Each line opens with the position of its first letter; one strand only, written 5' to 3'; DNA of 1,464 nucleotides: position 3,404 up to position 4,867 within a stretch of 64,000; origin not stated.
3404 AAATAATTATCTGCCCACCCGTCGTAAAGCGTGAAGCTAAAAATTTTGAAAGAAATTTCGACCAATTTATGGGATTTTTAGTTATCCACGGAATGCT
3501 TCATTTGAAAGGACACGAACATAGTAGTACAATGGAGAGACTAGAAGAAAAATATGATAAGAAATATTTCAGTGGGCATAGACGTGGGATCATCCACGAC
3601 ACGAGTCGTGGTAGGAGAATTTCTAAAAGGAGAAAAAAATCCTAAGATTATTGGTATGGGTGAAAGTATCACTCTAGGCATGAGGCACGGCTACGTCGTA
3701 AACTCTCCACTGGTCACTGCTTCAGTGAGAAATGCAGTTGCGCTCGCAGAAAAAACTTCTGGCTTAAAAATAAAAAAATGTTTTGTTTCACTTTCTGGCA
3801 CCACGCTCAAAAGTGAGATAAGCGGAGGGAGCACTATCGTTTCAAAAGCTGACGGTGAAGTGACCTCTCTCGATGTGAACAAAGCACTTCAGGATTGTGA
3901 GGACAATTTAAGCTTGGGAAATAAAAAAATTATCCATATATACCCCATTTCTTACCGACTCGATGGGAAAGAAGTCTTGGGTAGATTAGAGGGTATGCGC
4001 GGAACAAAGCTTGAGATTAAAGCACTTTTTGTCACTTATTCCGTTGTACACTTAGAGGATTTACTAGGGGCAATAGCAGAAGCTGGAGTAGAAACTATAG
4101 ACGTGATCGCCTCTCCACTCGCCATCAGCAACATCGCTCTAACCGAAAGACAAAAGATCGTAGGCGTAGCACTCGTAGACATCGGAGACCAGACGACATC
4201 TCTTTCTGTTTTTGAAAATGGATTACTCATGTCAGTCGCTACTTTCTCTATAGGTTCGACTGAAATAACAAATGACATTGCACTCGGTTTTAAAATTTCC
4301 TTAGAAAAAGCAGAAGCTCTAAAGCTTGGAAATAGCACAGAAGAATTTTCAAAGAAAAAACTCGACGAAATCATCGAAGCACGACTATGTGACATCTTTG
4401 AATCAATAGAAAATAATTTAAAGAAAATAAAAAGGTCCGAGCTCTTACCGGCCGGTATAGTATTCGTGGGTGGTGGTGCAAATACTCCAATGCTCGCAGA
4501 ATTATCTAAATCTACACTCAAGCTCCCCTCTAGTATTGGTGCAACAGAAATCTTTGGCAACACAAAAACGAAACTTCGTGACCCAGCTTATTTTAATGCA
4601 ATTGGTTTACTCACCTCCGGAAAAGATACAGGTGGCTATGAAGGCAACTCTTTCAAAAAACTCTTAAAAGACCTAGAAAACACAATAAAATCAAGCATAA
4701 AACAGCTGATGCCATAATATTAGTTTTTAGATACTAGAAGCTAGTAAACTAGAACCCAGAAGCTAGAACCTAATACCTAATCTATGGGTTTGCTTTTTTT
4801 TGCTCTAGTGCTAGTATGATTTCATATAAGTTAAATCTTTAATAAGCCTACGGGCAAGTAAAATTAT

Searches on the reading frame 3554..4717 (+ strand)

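Call 75: search_protein_families(library=pfam, proteins=[window:3554-4717:+], max_evalue=0.001)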
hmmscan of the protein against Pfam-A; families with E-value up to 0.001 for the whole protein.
window:3554-4717:+ (387 aa): 5 families
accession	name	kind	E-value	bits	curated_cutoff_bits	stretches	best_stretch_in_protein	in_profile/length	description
PF14450.12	FtsA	-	1.8e-22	80.5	31.8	1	206-351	1-127/127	Cell division protein FtsA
PF02491.25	SHS2_FTSA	-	1.7e-09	38.3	25.4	1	82-161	1-79/79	SHS2 domain inserted in FTSA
PF11104.14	PilM_2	-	1.9e-09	37.3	27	1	185-328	160-304/340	Type IV pilus assembly protein PilM;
PF06277.17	EutA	-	2.3e-06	27.2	27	0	175-242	117-182/475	Ethanolamine utilisation protein EutA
PF21522.3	MreB-like_C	-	5e-05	24.3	27.8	0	207-310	1-115/123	Archaeal actin homologue MreB-like, C-terminal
